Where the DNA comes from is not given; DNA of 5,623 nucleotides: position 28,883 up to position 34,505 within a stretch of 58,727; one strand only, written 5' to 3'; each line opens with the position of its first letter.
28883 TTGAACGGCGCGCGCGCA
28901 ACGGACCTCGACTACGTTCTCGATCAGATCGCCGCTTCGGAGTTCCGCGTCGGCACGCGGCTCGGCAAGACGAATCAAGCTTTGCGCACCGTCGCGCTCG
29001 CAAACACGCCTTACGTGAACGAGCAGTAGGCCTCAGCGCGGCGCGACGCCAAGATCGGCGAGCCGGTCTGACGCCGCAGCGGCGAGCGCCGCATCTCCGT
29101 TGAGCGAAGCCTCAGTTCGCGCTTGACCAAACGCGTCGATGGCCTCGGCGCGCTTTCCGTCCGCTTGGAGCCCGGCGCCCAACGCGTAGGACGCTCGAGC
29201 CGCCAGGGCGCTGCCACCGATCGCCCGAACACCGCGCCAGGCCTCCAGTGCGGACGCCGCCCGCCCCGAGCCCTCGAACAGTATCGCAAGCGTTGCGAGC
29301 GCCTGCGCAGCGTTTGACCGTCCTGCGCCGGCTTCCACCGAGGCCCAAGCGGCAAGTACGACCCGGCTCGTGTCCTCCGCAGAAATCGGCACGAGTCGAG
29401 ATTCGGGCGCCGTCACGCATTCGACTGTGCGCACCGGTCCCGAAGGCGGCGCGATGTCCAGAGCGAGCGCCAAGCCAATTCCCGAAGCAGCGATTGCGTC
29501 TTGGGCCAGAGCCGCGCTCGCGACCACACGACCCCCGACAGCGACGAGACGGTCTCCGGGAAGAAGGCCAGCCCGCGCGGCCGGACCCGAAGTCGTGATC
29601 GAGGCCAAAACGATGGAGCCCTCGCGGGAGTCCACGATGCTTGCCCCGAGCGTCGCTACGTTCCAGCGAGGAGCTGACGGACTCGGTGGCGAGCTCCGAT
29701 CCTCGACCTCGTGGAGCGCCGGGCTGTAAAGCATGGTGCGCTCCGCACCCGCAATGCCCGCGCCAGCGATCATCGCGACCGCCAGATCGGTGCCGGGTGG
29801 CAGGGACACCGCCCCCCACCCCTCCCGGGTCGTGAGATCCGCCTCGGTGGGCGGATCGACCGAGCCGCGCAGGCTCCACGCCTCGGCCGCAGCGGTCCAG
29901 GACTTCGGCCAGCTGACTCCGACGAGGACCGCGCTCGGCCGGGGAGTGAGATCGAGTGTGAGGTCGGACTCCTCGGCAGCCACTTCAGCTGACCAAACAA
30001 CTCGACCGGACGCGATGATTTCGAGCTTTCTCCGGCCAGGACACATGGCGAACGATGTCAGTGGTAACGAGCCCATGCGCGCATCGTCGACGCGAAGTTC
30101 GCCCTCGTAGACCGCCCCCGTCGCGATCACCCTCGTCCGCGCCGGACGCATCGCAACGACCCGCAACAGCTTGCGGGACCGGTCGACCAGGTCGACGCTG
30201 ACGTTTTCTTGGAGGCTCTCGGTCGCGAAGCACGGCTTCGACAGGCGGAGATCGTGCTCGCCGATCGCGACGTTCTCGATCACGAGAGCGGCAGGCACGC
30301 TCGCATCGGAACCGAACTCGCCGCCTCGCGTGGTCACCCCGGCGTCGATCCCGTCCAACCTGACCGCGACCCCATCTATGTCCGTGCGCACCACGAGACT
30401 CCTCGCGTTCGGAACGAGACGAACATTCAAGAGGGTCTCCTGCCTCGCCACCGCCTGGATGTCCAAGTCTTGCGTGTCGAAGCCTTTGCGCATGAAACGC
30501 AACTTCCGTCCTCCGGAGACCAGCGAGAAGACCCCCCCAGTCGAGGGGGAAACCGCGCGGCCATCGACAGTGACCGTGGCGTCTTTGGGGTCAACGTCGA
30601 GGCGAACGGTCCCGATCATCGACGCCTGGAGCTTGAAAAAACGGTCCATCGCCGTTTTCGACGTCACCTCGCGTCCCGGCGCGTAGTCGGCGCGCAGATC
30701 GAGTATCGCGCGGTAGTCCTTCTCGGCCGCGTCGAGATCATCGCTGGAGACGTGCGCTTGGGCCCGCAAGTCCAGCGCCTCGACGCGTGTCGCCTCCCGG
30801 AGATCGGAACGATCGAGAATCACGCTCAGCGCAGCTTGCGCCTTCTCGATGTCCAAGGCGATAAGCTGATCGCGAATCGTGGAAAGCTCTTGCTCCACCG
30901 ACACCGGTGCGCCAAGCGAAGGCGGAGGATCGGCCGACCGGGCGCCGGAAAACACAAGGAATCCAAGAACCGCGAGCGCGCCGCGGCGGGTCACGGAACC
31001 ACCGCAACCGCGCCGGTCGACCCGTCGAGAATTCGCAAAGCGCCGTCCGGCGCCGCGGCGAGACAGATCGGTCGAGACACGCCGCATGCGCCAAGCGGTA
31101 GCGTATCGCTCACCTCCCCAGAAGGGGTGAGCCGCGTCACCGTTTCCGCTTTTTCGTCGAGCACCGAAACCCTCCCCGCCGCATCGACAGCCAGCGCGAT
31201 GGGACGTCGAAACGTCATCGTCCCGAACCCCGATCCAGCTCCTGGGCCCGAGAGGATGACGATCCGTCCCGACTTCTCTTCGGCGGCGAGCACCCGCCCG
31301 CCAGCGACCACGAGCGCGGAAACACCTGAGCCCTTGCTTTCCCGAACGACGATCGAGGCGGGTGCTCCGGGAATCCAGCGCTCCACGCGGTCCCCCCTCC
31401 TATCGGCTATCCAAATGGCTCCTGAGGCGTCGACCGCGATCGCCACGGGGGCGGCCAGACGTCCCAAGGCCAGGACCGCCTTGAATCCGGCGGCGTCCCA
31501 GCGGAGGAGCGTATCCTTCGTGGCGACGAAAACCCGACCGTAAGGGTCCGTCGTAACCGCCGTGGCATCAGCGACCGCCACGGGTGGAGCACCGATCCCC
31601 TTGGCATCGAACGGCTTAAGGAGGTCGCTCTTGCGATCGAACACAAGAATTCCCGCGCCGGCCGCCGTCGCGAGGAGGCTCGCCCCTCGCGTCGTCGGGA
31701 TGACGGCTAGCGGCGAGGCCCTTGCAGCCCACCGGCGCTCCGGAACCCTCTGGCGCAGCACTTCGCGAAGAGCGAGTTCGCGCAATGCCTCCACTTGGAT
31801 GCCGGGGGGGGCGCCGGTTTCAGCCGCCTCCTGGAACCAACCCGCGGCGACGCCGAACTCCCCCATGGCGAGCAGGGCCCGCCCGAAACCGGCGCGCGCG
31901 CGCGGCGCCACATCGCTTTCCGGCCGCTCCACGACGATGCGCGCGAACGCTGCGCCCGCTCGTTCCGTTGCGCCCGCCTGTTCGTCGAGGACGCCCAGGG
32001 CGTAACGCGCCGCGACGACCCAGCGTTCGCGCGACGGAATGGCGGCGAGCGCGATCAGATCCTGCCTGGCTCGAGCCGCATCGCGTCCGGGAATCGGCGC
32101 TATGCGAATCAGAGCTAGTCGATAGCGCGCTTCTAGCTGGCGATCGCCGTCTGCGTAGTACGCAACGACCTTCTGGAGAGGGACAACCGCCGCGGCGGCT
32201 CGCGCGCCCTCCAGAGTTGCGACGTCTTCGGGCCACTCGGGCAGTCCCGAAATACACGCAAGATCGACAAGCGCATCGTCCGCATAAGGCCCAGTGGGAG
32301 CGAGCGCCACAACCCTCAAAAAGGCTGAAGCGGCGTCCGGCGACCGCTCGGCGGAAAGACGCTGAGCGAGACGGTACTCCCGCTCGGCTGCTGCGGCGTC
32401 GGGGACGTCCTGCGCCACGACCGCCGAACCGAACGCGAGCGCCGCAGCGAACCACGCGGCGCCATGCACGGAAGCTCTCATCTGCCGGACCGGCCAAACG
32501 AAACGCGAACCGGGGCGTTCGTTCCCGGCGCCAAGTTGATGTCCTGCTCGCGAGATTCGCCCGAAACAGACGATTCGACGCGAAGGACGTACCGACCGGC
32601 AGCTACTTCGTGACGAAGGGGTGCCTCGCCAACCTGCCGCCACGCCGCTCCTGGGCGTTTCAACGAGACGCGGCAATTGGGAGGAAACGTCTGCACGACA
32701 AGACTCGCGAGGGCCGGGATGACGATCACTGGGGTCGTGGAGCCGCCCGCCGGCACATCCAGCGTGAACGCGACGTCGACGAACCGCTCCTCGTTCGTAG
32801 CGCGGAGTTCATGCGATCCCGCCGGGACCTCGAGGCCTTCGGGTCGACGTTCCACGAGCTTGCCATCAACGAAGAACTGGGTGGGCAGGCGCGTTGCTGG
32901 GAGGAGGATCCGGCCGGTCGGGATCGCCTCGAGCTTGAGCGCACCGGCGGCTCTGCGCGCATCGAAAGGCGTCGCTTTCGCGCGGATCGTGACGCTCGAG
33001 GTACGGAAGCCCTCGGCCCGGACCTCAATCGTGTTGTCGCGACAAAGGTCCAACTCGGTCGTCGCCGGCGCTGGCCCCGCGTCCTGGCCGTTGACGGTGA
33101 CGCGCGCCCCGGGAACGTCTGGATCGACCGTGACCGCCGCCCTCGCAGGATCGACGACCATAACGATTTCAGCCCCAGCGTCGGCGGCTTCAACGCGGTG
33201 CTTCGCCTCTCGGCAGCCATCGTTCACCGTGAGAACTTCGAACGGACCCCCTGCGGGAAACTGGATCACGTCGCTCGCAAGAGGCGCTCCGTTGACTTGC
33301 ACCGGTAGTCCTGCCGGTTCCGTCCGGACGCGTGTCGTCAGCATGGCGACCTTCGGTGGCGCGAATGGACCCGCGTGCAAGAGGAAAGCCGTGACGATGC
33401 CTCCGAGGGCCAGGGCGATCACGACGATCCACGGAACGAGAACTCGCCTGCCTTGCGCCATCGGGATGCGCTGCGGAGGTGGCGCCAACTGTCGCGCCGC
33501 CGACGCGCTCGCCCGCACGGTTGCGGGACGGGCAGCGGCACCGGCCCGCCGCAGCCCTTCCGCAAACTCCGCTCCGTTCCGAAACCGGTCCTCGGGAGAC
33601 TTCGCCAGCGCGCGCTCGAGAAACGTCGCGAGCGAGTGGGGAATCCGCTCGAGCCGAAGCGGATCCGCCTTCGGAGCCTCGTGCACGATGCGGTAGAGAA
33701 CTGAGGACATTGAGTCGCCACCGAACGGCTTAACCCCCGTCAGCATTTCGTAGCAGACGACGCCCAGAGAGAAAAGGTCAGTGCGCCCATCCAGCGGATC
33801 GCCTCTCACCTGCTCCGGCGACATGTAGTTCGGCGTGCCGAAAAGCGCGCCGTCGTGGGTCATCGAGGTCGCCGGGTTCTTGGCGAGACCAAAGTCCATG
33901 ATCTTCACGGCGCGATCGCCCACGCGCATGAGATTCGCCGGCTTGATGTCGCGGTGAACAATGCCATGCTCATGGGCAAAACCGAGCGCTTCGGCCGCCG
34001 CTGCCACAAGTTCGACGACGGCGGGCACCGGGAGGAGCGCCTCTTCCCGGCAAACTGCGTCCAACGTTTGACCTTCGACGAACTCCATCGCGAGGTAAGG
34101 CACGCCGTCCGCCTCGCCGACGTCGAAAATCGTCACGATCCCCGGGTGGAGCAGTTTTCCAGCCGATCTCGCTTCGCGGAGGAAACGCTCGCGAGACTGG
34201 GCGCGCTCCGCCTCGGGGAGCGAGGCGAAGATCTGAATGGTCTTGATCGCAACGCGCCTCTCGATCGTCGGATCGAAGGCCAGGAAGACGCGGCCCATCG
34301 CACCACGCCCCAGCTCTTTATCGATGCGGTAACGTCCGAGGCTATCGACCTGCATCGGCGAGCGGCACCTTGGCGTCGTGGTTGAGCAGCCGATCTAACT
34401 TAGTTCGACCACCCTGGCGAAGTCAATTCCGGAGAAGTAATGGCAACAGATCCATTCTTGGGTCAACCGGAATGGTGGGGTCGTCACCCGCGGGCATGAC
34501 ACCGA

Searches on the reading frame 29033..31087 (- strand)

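Call 19: search_protein_families(library=pfam, proteins=[window:29033-31087:-], max_evalue=0.01)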
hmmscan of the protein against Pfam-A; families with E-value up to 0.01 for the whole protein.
window:29033-31087:- (684 aa): 5 families
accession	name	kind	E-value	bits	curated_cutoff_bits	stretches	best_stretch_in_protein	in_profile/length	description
PF17820.7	PDZ_6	-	4.5e-07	29.9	27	1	497-535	5-43/54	PDZ domain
PF13180.12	PDZ_2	-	1e-06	29.3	27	1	479-538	2-60/80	PDZ domain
PF00595.29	PDZ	-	8.7e-06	26.5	23.2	1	478-545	10-80/81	PDZ domain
PF08308.17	PEGA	-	4.6e-05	23.7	20.8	0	159-226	2-69/71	PEGA domain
PF07719.23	TPR_2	-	0.0056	17.2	27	0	103-132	2-31/34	Tetratricopeptide repeat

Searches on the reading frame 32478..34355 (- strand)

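Call 19: search_protein_families(library=pfam, proteins=[window:32478-34355:-], max_evalue=0.01)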
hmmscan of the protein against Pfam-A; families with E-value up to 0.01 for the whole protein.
window:32478-34355:- (625 aa): 7 families
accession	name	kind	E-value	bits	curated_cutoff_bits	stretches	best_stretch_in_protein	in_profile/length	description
PF00069.31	Pkinase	-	2.3e-47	162.1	31.7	1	9-258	1-252/263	Protein kinase domain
PF07714.23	PK_Tyr_Ser-Thr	-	2.4e-30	106.1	23.1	1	11-258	3-249/258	Protein tyrosine and serine/threonine kinase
PF08308.17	PEGA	-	2.6e-11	43.7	20.8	1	408-458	4-54/71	PEGA domain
PF12733.13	Cadherin-like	-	0.00067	20.5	24.2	0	405-447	26-71/89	Cadherin-like beta sandwich domain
PF03109.22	ABC1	-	0.0014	18.3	22.9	1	87-162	144-218/244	ABC1 atypical kinase-like domain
PF01636.29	APH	-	0.0017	18.6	23.2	0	112-159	149-198/239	Phosphotransferase enzyme family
PF17667.7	Pkinase_fungal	-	0.008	15.4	24.1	0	128-194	304-376/387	Fungal protein kinase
